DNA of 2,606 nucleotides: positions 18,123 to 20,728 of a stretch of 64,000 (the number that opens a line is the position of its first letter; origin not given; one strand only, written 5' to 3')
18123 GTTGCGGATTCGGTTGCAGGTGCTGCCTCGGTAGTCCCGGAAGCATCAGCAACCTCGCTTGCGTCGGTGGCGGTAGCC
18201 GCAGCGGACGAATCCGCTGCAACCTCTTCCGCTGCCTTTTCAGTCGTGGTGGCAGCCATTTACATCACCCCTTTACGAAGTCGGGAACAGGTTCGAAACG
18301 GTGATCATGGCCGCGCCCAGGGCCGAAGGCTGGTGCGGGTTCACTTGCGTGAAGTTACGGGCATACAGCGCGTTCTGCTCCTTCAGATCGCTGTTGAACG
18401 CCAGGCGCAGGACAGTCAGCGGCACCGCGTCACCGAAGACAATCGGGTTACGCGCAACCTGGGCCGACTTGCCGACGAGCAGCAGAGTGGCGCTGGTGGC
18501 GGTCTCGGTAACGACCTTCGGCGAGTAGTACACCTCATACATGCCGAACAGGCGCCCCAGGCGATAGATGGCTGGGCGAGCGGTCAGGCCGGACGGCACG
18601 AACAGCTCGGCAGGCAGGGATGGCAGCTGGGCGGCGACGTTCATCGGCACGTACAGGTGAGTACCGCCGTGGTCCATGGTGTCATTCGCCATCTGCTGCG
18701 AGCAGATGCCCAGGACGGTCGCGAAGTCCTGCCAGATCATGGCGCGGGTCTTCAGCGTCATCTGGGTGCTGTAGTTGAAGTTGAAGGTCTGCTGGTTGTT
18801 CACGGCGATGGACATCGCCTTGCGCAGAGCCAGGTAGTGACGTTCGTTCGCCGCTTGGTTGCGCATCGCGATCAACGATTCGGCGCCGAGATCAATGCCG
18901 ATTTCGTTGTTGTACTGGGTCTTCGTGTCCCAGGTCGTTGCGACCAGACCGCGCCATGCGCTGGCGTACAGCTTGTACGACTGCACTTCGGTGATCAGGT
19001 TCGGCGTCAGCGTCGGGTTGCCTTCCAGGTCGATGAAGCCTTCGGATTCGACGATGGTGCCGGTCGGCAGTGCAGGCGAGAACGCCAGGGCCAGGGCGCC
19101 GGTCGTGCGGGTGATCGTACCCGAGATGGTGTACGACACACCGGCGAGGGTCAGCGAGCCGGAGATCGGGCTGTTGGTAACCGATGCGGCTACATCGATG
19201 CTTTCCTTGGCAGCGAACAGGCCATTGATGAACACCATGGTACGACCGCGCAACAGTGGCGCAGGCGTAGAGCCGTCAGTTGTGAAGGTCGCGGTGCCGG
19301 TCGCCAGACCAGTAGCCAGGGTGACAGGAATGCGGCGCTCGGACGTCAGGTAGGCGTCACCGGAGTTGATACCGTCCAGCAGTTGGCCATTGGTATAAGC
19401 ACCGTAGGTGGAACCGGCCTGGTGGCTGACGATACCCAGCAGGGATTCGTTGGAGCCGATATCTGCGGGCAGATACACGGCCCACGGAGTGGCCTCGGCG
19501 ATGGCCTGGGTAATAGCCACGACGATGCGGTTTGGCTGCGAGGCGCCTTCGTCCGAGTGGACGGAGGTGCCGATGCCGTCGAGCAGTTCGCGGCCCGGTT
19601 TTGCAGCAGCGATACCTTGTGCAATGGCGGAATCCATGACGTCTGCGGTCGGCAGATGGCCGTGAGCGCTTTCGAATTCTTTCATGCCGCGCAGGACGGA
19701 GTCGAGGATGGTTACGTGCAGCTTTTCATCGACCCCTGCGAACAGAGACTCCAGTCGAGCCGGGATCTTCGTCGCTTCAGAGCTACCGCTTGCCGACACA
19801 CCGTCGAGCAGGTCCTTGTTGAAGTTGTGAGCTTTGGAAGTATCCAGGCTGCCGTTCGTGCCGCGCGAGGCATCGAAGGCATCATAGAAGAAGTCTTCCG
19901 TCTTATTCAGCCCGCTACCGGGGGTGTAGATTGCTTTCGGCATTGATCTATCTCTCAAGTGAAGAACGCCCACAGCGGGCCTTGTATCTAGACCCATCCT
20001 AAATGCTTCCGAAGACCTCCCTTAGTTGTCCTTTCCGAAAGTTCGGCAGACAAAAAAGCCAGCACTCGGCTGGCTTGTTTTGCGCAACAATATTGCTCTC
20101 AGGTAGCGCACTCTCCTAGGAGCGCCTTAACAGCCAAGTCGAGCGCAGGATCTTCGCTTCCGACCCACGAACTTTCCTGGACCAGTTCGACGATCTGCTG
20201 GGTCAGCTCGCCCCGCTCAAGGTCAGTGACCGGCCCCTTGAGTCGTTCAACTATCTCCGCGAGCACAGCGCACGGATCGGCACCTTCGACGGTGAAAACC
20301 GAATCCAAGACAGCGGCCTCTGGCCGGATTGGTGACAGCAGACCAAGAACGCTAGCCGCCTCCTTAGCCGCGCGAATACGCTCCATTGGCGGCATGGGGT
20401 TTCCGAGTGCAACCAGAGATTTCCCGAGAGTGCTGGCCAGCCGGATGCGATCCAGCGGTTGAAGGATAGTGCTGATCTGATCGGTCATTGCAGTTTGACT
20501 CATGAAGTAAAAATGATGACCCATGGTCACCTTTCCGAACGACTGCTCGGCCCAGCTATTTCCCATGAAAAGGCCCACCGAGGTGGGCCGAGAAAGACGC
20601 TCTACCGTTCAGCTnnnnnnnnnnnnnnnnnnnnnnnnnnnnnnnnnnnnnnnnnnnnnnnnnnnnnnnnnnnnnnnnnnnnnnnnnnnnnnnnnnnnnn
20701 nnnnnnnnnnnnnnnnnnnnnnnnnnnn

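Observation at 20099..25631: About 5.5 kb non-structural island inside the virion-gene block: candidate virion-delivered counter-defence or host-takeover module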

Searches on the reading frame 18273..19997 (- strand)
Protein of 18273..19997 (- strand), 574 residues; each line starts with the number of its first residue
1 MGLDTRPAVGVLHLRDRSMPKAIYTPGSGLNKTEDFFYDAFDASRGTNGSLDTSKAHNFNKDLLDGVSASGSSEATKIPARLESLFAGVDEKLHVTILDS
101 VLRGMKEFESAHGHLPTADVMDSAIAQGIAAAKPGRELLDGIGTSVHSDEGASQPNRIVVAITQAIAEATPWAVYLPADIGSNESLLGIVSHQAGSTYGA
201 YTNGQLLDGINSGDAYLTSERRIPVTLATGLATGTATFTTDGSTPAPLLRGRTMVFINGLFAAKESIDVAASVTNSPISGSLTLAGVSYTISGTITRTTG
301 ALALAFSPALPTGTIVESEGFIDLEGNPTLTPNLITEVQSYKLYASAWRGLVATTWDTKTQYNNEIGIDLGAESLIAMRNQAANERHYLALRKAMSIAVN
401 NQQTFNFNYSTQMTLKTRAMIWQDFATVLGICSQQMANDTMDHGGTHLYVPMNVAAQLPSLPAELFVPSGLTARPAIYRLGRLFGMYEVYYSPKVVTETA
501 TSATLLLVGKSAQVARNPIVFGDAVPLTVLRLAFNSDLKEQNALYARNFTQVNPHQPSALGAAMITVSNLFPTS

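Call 3: search_protein_families(library=phrogs, proteins=[window:18273-19997:-], max_evalue=0.01)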
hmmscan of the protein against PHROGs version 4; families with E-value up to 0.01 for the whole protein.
window:18273-19997:- (574 aa): 1 family
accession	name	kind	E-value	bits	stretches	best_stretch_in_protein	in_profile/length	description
phrog_1014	-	unknown function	1e-118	398.4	1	73-570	48-560/567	-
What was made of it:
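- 18273..19997 (-): Right boundary (context): major capsid protein, a P1 gp23 homologue. PHROG 1014 at 1e-118 (call 3).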

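Call 4: search_protein_families(library=pfam, proteins=[window:18273-19997:-], max_evalue=0.01)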
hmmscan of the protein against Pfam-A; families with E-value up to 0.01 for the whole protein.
window:18273-19997:- (574 aa): 0 families

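Call 9: search_dna_similar(query=window:18273-19997:-, collection=phages, mode=protein, max_rows=40, rows=spread)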
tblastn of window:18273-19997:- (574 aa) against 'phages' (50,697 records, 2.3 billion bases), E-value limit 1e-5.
Records with a match: 25; places in all: 25; records where one place covers at least 80% of the query: 22.
Best place of each record, by identity: <60% 25.
By first word of the organism name: Escherichia 16; Salmonella 3; Enterobacteria 2; Xanthomonas 1; Acinetobacter 1; Punavirus 1; Cronobacter 1.
By host as written in the record: Escherichia coli 8; - 5; Escherichia sp. STEC O157 2; Salmonella enterica subsp. enterica serovar Indiana J46 2; Escherichia coli C600 2; Xanthomonas campestris pv. campestris str. 8004 1; Acinetobacter baumannii 1; Escherichia coli strain MG1655 Z1 1; and 3 more.
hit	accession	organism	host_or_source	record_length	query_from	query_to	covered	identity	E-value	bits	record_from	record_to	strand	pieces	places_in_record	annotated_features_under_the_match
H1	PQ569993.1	Xanthomonas phage Rb1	Xanthomonas campestris pv. campestris ...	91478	78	570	86%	44.7%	5e-124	408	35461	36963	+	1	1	major capsid protein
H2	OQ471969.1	Acinetobacter phage vB_AbaM_ABMM1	Acinetobacter baumannii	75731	70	531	80%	23.7%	1e-11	74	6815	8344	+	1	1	head vertex protein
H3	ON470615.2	Escherichia phage vB_EcoM-673R5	Escherichia coli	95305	57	526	82%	22.7%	6e-14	81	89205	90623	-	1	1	hypothetical protein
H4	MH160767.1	Escherichia phage vB_EcoM-Ro157c2YLVW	Escherichia sp. STEC O157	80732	57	526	82%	22.5%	2e-13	80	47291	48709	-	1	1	hypothetical protein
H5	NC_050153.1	Escherichia phage vB_EcoM-Ro157c2YLVW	Escherichia sp. STEC O157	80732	57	526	82%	22.5%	2e-13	80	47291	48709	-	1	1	hypothetical protein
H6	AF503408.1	Enterobacteria phage P7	-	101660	57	526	82%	22.3%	5e-13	78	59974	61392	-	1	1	upf57.5: Upf57.5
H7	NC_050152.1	Enterobacteria phage P7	-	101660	57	526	82%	22.3%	5e-13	78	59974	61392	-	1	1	upf57.5: Upf57.5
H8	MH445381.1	Escherichia phage P1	Escherichia coli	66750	57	526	82%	22.3%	7e-13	78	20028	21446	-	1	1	mobile element protein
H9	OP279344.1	Escherichia phage P1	Escherichia coli strain MG1655 Z1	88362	57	526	82%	22.3%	7e-13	78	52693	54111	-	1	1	hypothetical protein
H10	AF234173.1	Escherichia phage P1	-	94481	57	526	82%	22.3%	7e-13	78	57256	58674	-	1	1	23: gp23 | 100 pct identical (0 gaps) to region of repA and par genes of P1 ... | 99 pct identical (10 gaps) to fragment of P1 sequence deposited as ... | 99 pct identical (4 gaps) to fragment of P1 sequence deposited as ... | 99 pct identical (4 gaps) to par region of P1 in P1 based vector ...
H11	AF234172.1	Escherichia phage P1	-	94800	57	526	82%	22.3%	7e-13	78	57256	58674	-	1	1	23: gp23 | 100 pct identical (0 gaps) to region of repA and par genes of P1 ... | 99 pct identical (10 gaps) to fragment of P1 sequence deposited as ... | 99 pct identical (4 gaps) to fragment of P1 sequence deposited as ... | 99 pct identical (4 gaps) to par region of P1 in P1 based vector ...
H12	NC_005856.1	Escherichia phage P1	Escherichia coli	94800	57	526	82%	22.3%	7e-13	78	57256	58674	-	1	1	23: gp23 | 100 pct identical (0 gaps) to region of repA and par genes of P1 ... | 99 pct identical (10 gaps) to fragment of P1 sequence deposited as ... | 99 pct identical (4 gaps) to fragment of P1 sequence deposited as ... | 99 pct identical (4 gaps) to par region of P1 in P1 based vector ...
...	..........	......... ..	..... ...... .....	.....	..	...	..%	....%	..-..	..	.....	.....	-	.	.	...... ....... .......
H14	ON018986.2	Escherichia phage JL22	Escherichia coli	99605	57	526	82%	22.3%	7e-13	78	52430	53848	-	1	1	mcp: major capsid protein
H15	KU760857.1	Salmonella phage SJ46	Salmonella enterica subsp. enterica ...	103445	57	526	82%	22.3%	7e-13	78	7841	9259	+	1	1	putative baseplate protein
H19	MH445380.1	Escherichia phage P1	Escherichia coli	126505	57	526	82%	22.3%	7e-13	78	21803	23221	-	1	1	mobile element protein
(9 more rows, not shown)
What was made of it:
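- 18273..19997 (-): tblastn gives 45% identity to the Xanthomonas phage Rb1 major capsid protein and 22% to P1 gp23 over 82% of the length (call 9).
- On P1 Dar system (Hdf/DarA internal head, antirestriction proteins): gp23 homologue (call 9).
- Checked: The 574-aa product is a homologue of P1 gp23 and of the Xanthomonas phage Rb1 major capsid protein (call 9).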

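Call 10: get_annotated_region(hit=H1, flank=12000)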
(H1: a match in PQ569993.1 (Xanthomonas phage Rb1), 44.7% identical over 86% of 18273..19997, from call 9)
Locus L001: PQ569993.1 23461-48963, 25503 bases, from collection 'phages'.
description: Xanthomonas phage Rb1, complete genome.
organism: Xanthomonas phage Rb1 (NCBI taxid 3384770)
taxonomy: Viruses; Duplodnaviria; Heunggongvirae; Uroviricota; Caudoviricetes
host: Xanthomonas campestris pv. campestris str. 8004; source: soil; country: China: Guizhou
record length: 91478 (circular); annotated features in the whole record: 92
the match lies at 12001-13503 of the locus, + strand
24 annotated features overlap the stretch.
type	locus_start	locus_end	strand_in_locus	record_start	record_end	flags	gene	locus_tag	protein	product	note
CDS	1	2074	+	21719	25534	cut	-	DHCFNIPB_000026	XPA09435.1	tail fiber domain-containing protein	-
CDS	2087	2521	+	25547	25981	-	-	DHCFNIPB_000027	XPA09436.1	hypothetical protein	-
CDS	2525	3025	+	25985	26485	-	-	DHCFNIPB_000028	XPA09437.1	hypothetical protein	-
CDS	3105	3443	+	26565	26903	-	-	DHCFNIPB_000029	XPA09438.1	hypothetical protein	UFOVP47_68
CDS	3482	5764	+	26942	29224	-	-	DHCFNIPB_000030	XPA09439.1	capsid assembly protein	-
CDS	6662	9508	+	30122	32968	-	-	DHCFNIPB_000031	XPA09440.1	hypothetical protein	-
CDS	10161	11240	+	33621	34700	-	-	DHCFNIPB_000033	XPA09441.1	transcriptional regulator MvaT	P16 subunit regulator, nucleoid associated protein.3A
CDS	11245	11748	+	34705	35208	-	-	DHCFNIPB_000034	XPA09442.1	hypothetical protein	-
CDS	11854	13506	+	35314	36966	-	-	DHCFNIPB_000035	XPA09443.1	major capsid protein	-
CDS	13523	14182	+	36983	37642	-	-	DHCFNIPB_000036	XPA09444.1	hypothetical protein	-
CDS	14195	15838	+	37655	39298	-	-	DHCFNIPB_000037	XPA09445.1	tail connector protein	-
CDS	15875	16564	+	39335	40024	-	-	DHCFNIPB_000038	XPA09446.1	hypothetical protein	-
CDS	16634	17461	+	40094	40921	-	-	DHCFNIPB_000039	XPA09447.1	hypothetical protein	-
CDS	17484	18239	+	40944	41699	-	-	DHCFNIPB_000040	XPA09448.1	hypothetical protein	-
CDS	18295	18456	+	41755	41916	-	-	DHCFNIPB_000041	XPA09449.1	hypothetical protein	-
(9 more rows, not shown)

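Call 39: find_related_loci(query=window:18273-19997:-, collection=viral_contigs, flank=10000)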
Query window:18273-19997:- (574 aa) in viral_contigs; peptide patterns used: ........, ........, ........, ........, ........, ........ (x = any residue, [..] = any of these).
18 stretches matched a pattern; 13 encode a relative of the query (tblastn E <= 1e-3); 13 distinct loci.
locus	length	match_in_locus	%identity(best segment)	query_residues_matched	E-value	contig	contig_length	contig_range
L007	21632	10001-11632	47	37-571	1e-149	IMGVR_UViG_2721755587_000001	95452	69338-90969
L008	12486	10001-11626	46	32-570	1e-142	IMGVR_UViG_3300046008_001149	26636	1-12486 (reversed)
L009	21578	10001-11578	46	44-570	5e-141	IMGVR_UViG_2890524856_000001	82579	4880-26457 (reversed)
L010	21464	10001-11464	47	79-570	3e-140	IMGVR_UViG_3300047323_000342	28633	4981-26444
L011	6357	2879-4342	47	79-570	2e-138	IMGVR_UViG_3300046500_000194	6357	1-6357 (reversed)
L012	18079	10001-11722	45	11-570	8e-136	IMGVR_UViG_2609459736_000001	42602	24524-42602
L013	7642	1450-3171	45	11-570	1e-135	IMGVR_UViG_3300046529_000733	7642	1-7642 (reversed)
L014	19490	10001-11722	45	11-570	2e-135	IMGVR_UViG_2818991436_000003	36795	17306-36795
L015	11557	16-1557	47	63-570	9e-133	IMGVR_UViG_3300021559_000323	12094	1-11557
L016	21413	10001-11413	46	98-570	1e-129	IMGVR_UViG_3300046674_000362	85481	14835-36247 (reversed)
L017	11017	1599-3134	44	69-570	2e-127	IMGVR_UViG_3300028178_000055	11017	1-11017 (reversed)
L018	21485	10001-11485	43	73-570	1e-122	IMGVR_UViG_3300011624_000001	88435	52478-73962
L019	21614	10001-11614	46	49-570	5e-140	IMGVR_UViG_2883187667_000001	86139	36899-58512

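Call 69: search_protein_families(library=pfam, proteins=[L007:7827-9095:+, L007:7528-7830:+, L001:3482-5764:+, L001:6662-9508:+, L001:10161-11240:+, L001:11245-11748:+], max_evalue=0.01)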
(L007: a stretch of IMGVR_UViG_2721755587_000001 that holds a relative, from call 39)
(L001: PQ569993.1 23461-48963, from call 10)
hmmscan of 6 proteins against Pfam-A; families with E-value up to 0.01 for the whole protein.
L007:7827-9095:+ (422 aa): 0 families

L007:7528-7830:+ (100 aa): 1 family
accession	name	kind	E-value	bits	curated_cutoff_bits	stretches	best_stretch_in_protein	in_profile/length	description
PF05488.18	PAAR_motif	-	0.00037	21.1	27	0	4-58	25-69/70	PAAR motif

L001:3482-5764:+ (760 aa): 1 family
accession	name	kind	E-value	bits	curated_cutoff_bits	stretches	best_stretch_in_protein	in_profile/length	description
PF18809.6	PBECR1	-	7.9e-07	30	27.6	1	629-717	2-101/104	phage-Barnase-EndoU-ColicinE5/D-RelE like nuclease1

L001:6662-9508:+ (948 aa): 1 family
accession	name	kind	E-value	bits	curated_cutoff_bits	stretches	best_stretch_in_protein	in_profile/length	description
PF13488.11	Gly-zipper_Omp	-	0.0012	19.2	25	1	474-514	1-42/46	Glycine zipper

L001:10161-11240:+ (359 aa): 0 families

L001:11245-11748:+ (167 aa): 0 families

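Call 91: find_related_loci(query=window:18273-19997:-, collection=genome_contigs, flank=10000)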
Query window:18273-19997:- (574 aa) in genome_contigs; peptide patterns used: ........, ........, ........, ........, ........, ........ (x = any residue, [..] = any of these).
65 stretches matched a pattern; 10 encode a relative of the query (tblastn E <= 1e-3); 10 distinct loci.
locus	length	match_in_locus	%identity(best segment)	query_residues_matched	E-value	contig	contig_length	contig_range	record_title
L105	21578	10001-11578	46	44-570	3e-141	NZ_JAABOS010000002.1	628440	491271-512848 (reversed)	Undibacterium crateris strain B2R-29 Scaffold2, whole genome shotgun sequence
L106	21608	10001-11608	46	37-570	3e-141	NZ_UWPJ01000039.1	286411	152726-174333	Pigmentiphaga humi isolate dnA1, whole genome shotgun sequence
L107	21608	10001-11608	46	37-570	6e-141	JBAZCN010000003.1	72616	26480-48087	MAG: Porticoccaceae bacterium isolate SO_2017_LW2_71 scaffold_822_c1_LW138R_2017, whole genome shotgun sequence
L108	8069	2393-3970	48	60-570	2e-136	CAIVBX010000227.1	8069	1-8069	MAG: uncultured proteobacterium isolate I2_bin-169 genome assembly, contig: bin-169:227/376, whole genome shotgun sequen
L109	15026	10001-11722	45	11-570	1e-135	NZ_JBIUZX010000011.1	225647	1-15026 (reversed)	Collimonas sp. NPDC087041 NPDC087041_136_H11.ctg-0011, whole genome shotgun sequence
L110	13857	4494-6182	44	12-570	6e-133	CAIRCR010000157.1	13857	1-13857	MAG: uncultured proteobacterium isolate KT_bin-2439 genome assembly, contig: bin-2439:157/552, whole genome shotgun sequ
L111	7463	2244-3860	45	53-570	4e-132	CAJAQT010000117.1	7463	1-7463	MAG: uncultured Methylococcaceae bacterium isolate Loc080925-5-5m_bin-0663 genome assembly, contig: bin-0663:117/225, wh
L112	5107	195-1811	44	35-570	2e-132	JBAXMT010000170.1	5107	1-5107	MAG: Methylococcaceae bacterium isolate ELA460 MAG460_170, whole genome shotgun sequence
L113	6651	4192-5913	41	4-571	2e-124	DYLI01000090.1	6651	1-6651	MAG TPA_asm: Halothiobacillus neapolitanus isolate SulCav_AS07-7_56_46 SulCav_AS07_7_10663_length_6651_cov_22_168890, wh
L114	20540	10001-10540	56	393-572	4e-59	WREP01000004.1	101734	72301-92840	MAG: Betaproteobacteria bacterium isolate Lab288P3bin98 Ga0123353_10000093, whole genome shotgun sequence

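Call 98: search_protein_families(library=ncbifam, proteins=[window:18273-19997:-], max_evalue=0.01)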
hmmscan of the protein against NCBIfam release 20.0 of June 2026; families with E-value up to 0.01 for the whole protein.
window:18273-19997:- (574 aa): 0 families

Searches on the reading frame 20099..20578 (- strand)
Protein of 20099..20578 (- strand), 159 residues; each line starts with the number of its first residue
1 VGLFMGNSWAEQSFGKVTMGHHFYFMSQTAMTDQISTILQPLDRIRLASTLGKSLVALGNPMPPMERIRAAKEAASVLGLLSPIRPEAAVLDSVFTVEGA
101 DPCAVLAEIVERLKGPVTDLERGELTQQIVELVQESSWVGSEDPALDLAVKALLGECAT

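Call 3: search_protein_families(library=phrogs, proteins=[window:20099-20578:-], max_evalue=0.01)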
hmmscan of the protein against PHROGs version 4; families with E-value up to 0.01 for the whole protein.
window:20099-20578:- (159 aa): 0 families

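Call 4: search_protein_families(library=pfam, proteins=[window:20099-20578:-], max_evalue=0.01)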
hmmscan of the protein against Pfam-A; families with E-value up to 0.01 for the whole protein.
window:20099-20578:- (159 aa): 0 families

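Call 21: search_protein_families(library=pfam, proteins=[window:20099-20524:-], max_evalue=5)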
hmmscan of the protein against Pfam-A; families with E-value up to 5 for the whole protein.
window:20099-20524:- (141 aa): 0 families

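Call 66: search_protein_representatives(protein=window:20099-20524:-)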
Query: 141 residues. Proteins with E-value up to 0.001 (for the whole library): 1; up to 1e-10: 1; up to 1e-30: 1. The best 1 are listed.
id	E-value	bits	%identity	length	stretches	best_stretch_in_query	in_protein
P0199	3.4e-84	295.5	100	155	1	1-141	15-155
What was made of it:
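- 20099..20524 (-): 141-aa acidic ORF between two hairpins. Possibly a remnant of a larger gene that follows the darA-like gene in a relative. No relative among 1.84 billion representative proteins other than itself (call 66).
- Tried and rejected: Exhaustive HMMER search with the 141-aa ORF: only itself (call 66).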

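Call 97: search_protein_families(library=padloc, proteins=[window:20099-20524:-], max_evalue=0.01)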
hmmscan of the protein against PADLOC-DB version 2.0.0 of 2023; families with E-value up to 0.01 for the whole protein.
window:20099-20524:- (141 aa): 0 families

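Call 98: search_protein_families(library=ncbifam, proteins=[window:20099-20524:-], max_evalue=0.01)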
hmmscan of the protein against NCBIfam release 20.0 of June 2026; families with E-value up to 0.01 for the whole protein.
window:20099-20524:- (141 aa): 0 families
